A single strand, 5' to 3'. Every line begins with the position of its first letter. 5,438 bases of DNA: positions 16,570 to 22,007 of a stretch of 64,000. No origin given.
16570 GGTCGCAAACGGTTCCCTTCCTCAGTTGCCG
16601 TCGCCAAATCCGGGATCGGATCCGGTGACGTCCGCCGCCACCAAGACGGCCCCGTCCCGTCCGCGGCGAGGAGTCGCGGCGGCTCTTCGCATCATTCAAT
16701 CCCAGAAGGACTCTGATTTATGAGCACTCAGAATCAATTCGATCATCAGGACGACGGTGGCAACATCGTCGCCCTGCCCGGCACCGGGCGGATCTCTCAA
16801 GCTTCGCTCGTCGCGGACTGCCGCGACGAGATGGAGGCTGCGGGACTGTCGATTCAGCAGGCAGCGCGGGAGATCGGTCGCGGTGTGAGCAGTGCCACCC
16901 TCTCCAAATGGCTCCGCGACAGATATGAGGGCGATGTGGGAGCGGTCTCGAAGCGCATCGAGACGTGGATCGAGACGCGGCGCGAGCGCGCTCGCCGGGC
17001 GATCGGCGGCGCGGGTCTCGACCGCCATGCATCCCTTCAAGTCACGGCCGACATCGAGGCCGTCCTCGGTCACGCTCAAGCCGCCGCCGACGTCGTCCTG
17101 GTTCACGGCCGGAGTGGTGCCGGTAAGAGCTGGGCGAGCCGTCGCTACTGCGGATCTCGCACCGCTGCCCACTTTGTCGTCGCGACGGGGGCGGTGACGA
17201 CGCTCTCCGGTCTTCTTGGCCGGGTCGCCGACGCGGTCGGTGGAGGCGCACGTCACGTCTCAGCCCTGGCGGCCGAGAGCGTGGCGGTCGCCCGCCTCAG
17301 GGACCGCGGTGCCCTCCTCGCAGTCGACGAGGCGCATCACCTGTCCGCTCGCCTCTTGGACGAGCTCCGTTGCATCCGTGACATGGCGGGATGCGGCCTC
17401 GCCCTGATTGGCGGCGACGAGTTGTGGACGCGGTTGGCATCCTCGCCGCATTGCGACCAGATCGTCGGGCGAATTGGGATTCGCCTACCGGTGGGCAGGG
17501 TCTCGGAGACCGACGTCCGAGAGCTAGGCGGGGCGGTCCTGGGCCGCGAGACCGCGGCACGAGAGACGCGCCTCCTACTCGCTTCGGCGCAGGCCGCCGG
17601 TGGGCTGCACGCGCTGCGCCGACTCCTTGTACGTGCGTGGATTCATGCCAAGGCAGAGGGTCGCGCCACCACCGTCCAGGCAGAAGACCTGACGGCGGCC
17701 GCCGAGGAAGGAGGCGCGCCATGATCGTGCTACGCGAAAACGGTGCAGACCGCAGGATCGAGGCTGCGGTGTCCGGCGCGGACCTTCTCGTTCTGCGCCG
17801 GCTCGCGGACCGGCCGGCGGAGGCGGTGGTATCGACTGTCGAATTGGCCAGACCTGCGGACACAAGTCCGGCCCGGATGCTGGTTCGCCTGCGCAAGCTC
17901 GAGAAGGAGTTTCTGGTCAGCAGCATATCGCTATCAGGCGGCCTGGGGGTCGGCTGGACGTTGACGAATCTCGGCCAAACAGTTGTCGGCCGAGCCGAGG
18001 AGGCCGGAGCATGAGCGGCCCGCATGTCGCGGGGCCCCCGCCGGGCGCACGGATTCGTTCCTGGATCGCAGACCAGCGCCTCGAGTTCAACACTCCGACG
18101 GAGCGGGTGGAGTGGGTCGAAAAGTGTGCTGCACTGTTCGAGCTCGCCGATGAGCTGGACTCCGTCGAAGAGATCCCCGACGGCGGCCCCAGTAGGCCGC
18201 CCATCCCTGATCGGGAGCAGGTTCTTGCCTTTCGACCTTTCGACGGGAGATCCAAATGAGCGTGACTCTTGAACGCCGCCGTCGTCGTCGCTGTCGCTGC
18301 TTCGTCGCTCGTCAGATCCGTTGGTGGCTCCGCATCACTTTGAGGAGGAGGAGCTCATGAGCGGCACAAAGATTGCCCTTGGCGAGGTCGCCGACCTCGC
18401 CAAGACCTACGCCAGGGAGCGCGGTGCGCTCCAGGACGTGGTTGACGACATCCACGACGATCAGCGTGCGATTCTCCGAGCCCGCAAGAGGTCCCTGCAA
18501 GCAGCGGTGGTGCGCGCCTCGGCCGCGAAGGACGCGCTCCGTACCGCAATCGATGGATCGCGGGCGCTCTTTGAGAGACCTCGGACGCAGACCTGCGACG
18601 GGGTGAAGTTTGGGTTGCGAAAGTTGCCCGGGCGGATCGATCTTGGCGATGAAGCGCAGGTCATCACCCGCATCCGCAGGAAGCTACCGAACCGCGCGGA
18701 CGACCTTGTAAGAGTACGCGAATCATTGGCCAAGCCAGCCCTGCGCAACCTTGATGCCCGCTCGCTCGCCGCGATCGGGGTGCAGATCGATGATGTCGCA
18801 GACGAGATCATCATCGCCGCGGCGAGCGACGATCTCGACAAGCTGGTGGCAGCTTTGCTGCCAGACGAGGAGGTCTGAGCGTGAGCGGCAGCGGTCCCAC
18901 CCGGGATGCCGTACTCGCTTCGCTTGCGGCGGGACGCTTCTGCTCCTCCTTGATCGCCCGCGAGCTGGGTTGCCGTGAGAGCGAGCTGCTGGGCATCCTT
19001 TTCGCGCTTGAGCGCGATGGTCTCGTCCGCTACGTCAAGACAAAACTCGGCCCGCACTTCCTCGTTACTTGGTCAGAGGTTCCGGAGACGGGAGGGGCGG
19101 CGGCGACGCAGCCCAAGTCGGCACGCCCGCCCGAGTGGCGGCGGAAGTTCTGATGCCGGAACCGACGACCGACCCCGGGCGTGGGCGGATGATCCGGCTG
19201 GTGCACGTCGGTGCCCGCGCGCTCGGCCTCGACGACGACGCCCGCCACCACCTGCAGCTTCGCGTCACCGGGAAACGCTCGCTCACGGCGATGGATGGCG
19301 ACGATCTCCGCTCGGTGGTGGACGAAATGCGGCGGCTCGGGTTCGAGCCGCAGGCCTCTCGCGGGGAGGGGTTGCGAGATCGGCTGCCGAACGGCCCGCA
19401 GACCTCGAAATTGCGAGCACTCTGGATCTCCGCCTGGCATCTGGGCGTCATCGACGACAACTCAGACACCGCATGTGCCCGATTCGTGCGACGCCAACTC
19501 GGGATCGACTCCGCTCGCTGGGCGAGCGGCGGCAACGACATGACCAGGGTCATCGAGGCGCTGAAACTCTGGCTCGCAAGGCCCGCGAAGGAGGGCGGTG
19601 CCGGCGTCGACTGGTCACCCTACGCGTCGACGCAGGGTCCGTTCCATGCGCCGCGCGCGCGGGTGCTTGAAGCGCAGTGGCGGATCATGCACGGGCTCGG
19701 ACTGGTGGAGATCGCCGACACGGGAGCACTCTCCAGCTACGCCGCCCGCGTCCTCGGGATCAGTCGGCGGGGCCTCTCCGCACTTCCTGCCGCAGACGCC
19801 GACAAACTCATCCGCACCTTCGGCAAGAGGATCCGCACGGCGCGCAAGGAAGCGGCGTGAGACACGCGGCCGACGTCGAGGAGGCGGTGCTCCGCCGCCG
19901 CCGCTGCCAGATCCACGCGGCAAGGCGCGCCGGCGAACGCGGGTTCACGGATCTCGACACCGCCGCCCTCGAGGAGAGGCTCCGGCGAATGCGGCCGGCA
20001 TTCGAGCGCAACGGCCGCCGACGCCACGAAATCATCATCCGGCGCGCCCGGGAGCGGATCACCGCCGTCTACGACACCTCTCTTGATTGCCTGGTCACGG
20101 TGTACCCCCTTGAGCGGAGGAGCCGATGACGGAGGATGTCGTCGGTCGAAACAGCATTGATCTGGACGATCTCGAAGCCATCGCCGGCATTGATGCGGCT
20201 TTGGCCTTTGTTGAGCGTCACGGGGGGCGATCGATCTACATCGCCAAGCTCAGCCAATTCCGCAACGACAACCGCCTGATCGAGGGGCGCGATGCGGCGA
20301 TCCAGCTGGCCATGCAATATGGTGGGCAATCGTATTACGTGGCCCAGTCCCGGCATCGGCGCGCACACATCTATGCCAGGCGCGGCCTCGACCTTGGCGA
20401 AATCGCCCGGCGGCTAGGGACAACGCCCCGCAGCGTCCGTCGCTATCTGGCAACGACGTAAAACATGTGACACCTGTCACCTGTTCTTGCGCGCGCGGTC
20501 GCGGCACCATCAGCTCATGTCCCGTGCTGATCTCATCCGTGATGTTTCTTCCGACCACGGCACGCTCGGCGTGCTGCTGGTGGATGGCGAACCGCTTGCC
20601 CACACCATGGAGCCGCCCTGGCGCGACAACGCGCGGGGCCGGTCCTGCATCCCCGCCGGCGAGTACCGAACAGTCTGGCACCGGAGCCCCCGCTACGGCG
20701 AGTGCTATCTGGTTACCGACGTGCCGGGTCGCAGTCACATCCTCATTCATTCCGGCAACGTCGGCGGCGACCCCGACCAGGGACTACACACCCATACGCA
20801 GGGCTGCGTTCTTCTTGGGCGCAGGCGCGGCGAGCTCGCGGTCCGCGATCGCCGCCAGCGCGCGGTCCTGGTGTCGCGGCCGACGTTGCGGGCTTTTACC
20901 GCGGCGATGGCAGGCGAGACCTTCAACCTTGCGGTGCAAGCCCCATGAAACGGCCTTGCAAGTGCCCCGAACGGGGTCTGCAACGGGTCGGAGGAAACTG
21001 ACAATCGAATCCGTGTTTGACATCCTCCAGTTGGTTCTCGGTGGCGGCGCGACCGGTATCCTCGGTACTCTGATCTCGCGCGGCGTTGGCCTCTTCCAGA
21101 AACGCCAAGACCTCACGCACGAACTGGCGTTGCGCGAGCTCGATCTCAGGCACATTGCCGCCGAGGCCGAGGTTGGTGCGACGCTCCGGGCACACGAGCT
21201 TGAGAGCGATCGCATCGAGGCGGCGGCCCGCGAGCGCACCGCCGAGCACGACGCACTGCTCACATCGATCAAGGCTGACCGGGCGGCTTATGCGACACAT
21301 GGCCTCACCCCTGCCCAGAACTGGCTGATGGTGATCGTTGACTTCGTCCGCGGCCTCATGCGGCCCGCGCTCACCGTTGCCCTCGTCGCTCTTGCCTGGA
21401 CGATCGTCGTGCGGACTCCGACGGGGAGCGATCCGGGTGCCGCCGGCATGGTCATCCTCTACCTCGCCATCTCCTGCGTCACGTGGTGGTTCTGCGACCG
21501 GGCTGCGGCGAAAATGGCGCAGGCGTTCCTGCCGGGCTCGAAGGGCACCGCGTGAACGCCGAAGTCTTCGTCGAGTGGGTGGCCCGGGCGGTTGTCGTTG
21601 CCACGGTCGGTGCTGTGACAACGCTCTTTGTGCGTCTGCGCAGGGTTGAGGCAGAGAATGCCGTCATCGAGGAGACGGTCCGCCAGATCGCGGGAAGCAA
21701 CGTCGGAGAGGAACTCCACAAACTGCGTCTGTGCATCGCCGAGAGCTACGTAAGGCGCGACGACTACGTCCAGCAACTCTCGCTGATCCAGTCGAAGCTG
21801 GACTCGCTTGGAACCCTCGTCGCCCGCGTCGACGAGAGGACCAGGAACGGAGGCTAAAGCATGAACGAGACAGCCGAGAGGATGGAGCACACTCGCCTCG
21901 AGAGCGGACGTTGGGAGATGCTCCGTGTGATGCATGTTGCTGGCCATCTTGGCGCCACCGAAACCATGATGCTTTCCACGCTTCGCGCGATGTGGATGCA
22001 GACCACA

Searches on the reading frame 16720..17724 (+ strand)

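Call 6: search_protein_families(library=phrogs, proteins=[window:16720-17724:+], max_evalue=0.01)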
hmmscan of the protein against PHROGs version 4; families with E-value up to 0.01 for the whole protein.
window:16720-17724:+ (334 aa): 2 families
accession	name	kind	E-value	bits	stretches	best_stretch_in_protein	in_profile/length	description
phrog_296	-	integration and excision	4.1e-48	165.5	1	29-330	227-521/626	DNA transposition protein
phrog_7998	-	unknown function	0.00059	20.1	1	116-219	33-142/339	-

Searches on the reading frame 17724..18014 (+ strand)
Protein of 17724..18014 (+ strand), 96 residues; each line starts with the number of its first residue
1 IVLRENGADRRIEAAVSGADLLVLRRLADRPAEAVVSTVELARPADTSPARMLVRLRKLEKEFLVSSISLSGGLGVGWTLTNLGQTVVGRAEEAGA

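Call 44: search_protein_families(library=pfam, proteins=[window:17724-18014:+], max_evalue=0.1)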
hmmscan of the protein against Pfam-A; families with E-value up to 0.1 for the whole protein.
window:17724-18014:+ (96 aa): 1 family
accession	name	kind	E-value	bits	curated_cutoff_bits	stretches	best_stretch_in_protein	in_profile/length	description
PF02082.26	Rrf2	-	0.05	14.2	30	1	22-80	10-65/132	Iron-dependent Transcriptional regulator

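Call 78: search_protein_families(library=phrogs, proteins=[window:17724-18014:+], max_evalue=0.001)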
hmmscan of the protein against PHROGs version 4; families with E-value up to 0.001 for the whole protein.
window:17724-18014:+ (96 aa): 0 families

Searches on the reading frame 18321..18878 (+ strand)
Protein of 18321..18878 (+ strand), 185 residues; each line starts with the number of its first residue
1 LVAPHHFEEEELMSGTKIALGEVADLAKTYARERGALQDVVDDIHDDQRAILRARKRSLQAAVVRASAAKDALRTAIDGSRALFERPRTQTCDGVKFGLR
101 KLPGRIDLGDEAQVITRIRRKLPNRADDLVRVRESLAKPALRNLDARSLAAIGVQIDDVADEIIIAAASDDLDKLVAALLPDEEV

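Call 24: search_protein_families(library=phrogs, proteins=[window:18321-18878:+], max_evalue=0.001)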
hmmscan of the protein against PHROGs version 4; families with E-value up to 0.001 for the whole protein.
window:18321-18878:+ (185 aa): 1 family
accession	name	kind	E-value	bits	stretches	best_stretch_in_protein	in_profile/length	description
phrog_491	-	DNA, RNA and nucleotide metabolism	6.9e-07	30.1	1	22-171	19-171/176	Mu Gam-like end protection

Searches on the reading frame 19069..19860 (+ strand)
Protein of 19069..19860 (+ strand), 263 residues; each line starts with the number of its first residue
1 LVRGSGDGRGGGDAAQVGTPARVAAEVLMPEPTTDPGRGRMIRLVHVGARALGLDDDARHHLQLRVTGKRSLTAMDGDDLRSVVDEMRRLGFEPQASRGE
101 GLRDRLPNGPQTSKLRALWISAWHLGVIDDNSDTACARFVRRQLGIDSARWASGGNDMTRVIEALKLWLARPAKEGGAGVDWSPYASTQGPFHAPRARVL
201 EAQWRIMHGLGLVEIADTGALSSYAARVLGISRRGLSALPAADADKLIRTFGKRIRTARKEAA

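Call 24: search_protein_families(library=phrogs, proteins=[window:19069-19860:+], max_evalue=0.001)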
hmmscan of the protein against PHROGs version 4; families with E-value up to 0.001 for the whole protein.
window:19069-19860:+ (263 aa): 2 families
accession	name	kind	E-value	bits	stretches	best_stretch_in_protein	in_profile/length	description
phrog_286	-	unknown function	4.4e-41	142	1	36-175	7-148/186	-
phrog_8067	-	unknown function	2.4e-07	31.7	1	38-94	3-59/65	-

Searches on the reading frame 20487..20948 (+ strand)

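Call 24: search_protein_families(library=phrogs, proteins=[window:20487-20948:+], max_evalue=0.001)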
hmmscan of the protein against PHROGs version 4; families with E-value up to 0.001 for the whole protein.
window:20487-20948:+ (153 aa): 1 family
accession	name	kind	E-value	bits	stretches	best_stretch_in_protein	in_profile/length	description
phrog_1501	-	unknown function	1.3e-23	84.5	1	10-147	5-148/159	-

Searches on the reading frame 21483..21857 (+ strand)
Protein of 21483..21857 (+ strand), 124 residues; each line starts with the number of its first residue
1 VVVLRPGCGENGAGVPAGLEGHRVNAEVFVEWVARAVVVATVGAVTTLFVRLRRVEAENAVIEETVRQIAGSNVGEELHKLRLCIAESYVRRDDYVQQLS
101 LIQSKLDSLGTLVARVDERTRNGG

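Call 24: search_protein_families(library=phrogs, proteins=[window:21483-21857:+], max_evalue=0.001)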
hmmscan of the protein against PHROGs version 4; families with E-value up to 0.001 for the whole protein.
window:21483-21857:+ (124 aa): 1 family
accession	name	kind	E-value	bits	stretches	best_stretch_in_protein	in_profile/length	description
phrog_462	-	other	8.1e-06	27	1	31-116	10-93/101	lipoprotein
